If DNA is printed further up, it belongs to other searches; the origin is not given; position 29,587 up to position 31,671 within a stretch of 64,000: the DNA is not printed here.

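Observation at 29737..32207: ftsQ then an ftsA-like gene fused in frame to rpe, with no ftsZ following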

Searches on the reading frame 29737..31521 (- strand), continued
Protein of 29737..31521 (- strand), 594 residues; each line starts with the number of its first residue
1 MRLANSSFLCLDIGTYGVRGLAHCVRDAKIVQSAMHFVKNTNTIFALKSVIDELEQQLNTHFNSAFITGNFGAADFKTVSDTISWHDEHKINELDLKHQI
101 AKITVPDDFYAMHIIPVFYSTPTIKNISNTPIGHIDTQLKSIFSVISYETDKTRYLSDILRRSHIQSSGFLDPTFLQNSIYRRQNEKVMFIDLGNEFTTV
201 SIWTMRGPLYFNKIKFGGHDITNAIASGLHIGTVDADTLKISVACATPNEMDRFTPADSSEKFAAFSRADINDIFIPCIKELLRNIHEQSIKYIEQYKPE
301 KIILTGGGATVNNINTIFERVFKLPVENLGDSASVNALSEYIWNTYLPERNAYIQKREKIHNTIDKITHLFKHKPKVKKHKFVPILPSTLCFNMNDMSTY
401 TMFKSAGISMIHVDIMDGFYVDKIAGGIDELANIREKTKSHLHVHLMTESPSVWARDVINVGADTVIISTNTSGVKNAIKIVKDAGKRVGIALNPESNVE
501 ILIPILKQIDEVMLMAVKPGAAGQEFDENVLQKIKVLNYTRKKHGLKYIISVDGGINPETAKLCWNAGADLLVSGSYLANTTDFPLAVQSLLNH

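Call 41: predict_structure(alignment_id=A1)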
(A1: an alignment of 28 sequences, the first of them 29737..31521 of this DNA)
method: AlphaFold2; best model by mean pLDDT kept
length: 594 residues; sequences in the alignment: 28
mean_pLDDT: 90.8   pTM: 0.63
mean pLDDT of the five models: 90.8, 89.7, 89.6, 89.6, 89.3
residues with pLDDT >= 90: 439; 70-90: 133; 50-70: 14; < 50: 8
segments of 3 or more residues with pLDDT < 50: 372-379
pLDDT, mean of each block of 10 residues (from residue 1): 90 94 90 92 93 95 95 95 96 95 93 94 88 95 96 93 93 95 92 96 92 95 96 93 90 88 90 96 96 95 95 95 95 96 92 87 71 45 90 90 90 85 79 92 91 89 93 86 94 91 90 86 79 95 94 93 96 93 90 85
secondary structure, 60 per line:
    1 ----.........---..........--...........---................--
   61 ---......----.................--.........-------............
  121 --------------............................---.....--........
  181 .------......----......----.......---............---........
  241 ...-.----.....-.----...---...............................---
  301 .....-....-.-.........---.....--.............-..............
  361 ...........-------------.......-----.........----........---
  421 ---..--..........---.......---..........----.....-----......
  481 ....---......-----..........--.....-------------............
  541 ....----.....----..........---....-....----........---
elements in order: E5-13 E17-26 E29-39 H43-58 E64-69 E74-90 H93-101 E109-120 E135-149 H150-162 E166-170 H173-181 E188-193 E198-203 E208-214 H218-229 H233-243 H250-254 H268-297 E301-305 H307-310 H314-322 E326-330 H333-345 H347-371 E385-388 H397-405 E410-417 H428-437 E441-447 H451-460 E465-469 H475-484 E488-493 H499-508 E511-515 H529-544 E549-553 H558-567 E571-574 H576-579 H584-591

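Call 43: fold_search(model_id=the predicted structure, library=pdb)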
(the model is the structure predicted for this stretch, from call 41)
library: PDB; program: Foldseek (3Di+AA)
matches with E <= 10: 1878; with E <= 0.001: 1159
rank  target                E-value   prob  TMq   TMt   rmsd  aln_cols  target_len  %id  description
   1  7q6i_B                1.2e-22  1.00  0.48  0.72   4.5       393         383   18  Vibrio maritimus FtsA 1-396 ATP and FtsN 1-29, bent tetramers in double filament arrangement (released 2022-09-21)
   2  3wt0_D                1.7e-22  1.00  0.46  0.69   5.0       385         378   16  Crystal Structure Analysis of Cell Division Protein (released 2015-04-29)
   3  7q6g                  5.6e-22  1.00  0.50  0.74   4.2       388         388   17  Xenorhabdus poinarii FtsA 1-396 ADP (released 2022-09-21)
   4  3wt0_C                7.8e-22  1.00  0.46  0.70   5.2       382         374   15  Crystal Structure Analysis of Cell Division Protein (released 2015-04-29)
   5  1e4g                  8.2e-22  1.00  0.47  0.71   3.8       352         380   15  FtsA (ATP-bound form) from Thermotoga maritima (released 2000-10-18)
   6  3wt0_A                8.2e-22  1.00  0.46  0.69   5.0       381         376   15  Crystal Structure Analysis of Cell Division Protein (released 2015-04-29)
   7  7q6f_A                1.9e-21  1.00  0.48  0.72   4.5       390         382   19  Vibrio maritimus FtsA 1-396 ATP, double filament (released 2022-09-21)
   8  3wqt_C                2.2e-21  1.00  0.46  0.70   4.9       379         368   14  Staphylococcus aureus FtsA complexed with AMPPNP (released 2014-10-08)
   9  3wqu_D                3.8e-21  1.00  0.46  0.70   5.0       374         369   16  Staphylococcus aureus FtsA complexed with ATP (released 2014-10-08)
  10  3wqu_B                6.9e-21  1.00  0.44  0.66   5.5       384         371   15  Staphylococcus aureus FtsA complexed with ATP (released 2014-10-08)
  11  3wqt_A                8.1e-21  1.00  0.44  0.66   5.5       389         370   15  Staphylococcus aureus FtsA complexed with AMPPNP (released 2014-10-08)
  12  7q6d                  1.4e-20  1.00  0.49  0.72   4.3       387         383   16  E. coli FtsA 1-405 ATP 3 Ni (released 2022-09-21)
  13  7q6i_D                1.5e-20  1.00  0.47  0.74   4.2       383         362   18  Vibrio maritimus FtsA 1-396 ATP and FtsN 1-29, bent tetramers in double filament arrangement (released 2022-09-21)
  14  4a2a_A                2.3e-20  1.00  0.46  0.70   3.8       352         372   16  Thermotoga maritima FtsA:FtsZ(336-351) (released 2012-04-25)
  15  4a2a_B                3.2e-20  1.00  0.45  0.68   4.0       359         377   15  Thermotoga maritima FtsA:FtsZ(336-351) (released 2012-04-25)
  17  2fli_A                1.9e-19  1.00  0.34  0.92   1.5       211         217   33  The crystal structure of D-ribulose 5-phosphate 3-epimerase from Streptococus pyogenes complexed with D-xylitol 5-phos (released 2006-03-07)
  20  2fli_C                3.9e-19  1.00  0.35  0.92   1.8       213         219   32  The crystal structure of D-ribulose 5-phosphate 3-epimerase from Streptococus pyogenes complexed with D-xylitol 5-phos (released 2006-03-07)
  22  2fli_G                5.1e-19  1.00  0.35  0.92   1.8       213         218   33  The crystal structure of D-ribulose 5-phosphate 3-epimerase from Streptococus pyogenes complexed with D-xylitol 5-phos (released 2006-03-07)
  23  2fli_L                9.2e-19  1.00  0.34  0.92   1.5       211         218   33  The crystal structure of D-ribulose 5-phosphate 3-epimerase from Streptococus pyogenes complexed with D-xylitol 5-phos (released 2006-03-07)
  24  2fli_E                1.3e-18  1.00  0.34  0.92   1.5       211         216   33  The crystal structure of D-ribulose 5-phosphate 3-epimerase from Streptococus pyogenes complexed with D-xylitol 5-phos (released 2006-03-07)
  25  2fli_B                1.8e-18  1.00  0.35  0.92   1.8       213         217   32  The crystal structure of D-ribulose 5-phosphate 3-epimerase from Streptococus pyogenes complexed with D-xylitol 5-phos (released 2006-03-07)
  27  1tqj_D                6.2e-18  1.00  0.34  0.91   1.8       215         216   31  Crystal structure of D-ribulose 5-phosphate 3-epimerase from Synechocystis to 1.6 angstrom resolution (released 2004-08-31)
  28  1tqj_E                1.1e-17  1.00  0.34  0.91   1.8       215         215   30  Crystal structure of D-ribulose 5-phosphate 3-epimerase from Synechocystis to 1.6 angstrom resolution (released 2004-08-31)
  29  1tqj_C                1.6e-17  1.00  0.34  0.90   1.8       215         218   31  Crystal structure of D-ribulose 5-phosphate 3-epimerase from Synechocystis to 1.6 angstrom resolution (released 2004-08-31)
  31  1tqj_B                3.0e-17  1.00  0.34  0.91   1.7       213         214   30  Crystal structure of D-ribulose 5-phosphate 3-epimerase from Synechocystis to 1.6 angstrom resolution (released 2004-08-31)
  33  7u5y_F                4.4e-17  1.00  0.34  0.89   1.8       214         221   25  Crystal structure of ribulose-phosphate 3-epimerase from Pseudomonas aeruginosa (released 2022-03-09)
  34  7u5y_C                5.2e-17  1.00  0.34  0.90   1.8       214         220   25  Crystal structure of ribulose-phosphate 3-epimerase from Pseudomonas aeruginosa (released 2022-03-09)
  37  1tqj_A                7.6e-17  1.00  0.34  0.91   1.7       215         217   31  Crystal structure of D-ribulose 5-phosphate 3-epimerase from Synechocystis to 1.6 angstrom resolution (released 2004-08-31)
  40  7u5y_B                8.4e-17  1.00  0.34  0.89   1.8       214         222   25  Crystal structure of ribulose-phosphate 3-epimerase from Pseudomonas aeruginosa (released 2022-03-09)
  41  7b1w_D                1.5e-16  1.00  0.35  0.87   2.1       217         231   30  Crystal structure of plastidial ribulose epimerase RPE1 from the model alga Chlamydomonas reinhardtii (released 2021-12-08)
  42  7u5y_D                1.6e-16  1.00  0.34  0.89   2.6       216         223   25  Crystal structure of ribulose-phosphate 3-epimerase from Pseudomonas aeruginosa (released 2022-03-09)
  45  7u5y_A                1.9e-16  1.00  0.34  0.87   1.8       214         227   25  Crystal structure of ribulose-phosphate 3-epimerase from Pseudomonas aeruginosa (released 2022-03-09)
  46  7b1w_F                2.2e-16  1.00  0.35  0.86   4.0       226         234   30  Crystal structure of plastidial ribulose epimerase RPE1 from the model alga Chlamydomonas reinhardtii (released 2021-12-08)
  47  7b1w_B                2.4e-16  1.00  0.35  0.88   2.1       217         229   30  Crystal structure of plastidial ribulose epimerase RPE1 from the model alga Chlamydomonas reinhardtii (released 2021-12-08)
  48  7b1w_A                2.6e-16  1.00  0.35  0.87   2.1       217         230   30  Crystal structure of plastidial ribulose epimerase RPE1 from the model alga Chlamydomonas reinhardtii (released 2021-12-08)
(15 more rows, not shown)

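Call 44: search_solved_structures(query=A1, max_evalue=0.001, show_alignments=0)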
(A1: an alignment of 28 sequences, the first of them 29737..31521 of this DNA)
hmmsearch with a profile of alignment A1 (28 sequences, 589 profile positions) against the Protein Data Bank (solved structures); distinct sequences matched with E-value up to 0.001: 108 (the best 60 are shown).
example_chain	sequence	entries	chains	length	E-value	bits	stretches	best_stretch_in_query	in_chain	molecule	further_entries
2fli_A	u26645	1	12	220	2.5e-59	204.7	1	378-586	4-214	ribulose-phosphate 3-epimerase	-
1rpx_A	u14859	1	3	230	3.8e-47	164.4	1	377-584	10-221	PROTEIN (RIBULOSE-PHOSPHATE 3-EPIMERASE)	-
7b1w_J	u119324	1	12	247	3.3e-46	161.3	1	369-584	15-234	Ribulose-phosphate 3-epimerase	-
1tqj_A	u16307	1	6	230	1.1e-45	159.6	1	376-584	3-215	Ribulose-phosphate 3-epimerase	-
3ct7_A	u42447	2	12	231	2.3e-42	148.6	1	379-572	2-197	D-allulose-6-phosphate 3-epimerase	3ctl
1h1y_A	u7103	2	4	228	1e-36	130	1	379-578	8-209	D-RIBULOSE-5-PHOSPHATE 3-EPIMERASE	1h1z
3qc3_A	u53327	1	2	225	2.6e-36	128.6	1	378-587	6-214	D-ribulose-5-phosphate-3-epimerase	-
3ovp_A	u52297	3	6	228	2.8e-36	128.5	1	378-587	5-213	Ribulose-phosphate 3-epimerase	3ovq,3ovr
5umf_A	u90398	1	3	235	3.9e-36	128.1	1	377-583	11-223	Ribulose-phosphate 3-epimerase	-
3inp_A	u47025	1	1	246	3.7e-34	121.6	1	374-585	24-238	D-ribulose-phosphate 3-epimerase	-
4nu7_A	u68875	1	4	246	7.9e-34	120.4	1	380-578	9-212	Ribulose-phosphate 3-epimerase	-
7u5y_A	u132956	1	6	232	8.5e-33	117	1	380-584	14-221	Ribulose-phosphate 3-epimerase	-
7sbj_A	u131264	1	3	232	2.6e-32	115.4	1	376-577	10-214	Ribulose-phosphate 3-epimerase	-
1tqx_A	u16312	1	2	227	1.3e-31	113.1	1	380-580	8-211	D-ribulose-5-phosphate 3-epimerase, putative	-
7q6f_A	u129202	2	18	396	2.3e-26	95.8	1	41-326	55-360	Cell division protein FtsA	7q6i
7q6g_A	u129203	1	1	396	3e-24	88.8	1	42-324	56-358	Cell division protein FtsA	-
1e4f_T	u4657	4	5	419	3.9e-20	75.2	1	11-323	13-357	CELL DIVISION PROTEIN FTSA | CELL DIVISION PROTEIN FTSA, PUTATIVE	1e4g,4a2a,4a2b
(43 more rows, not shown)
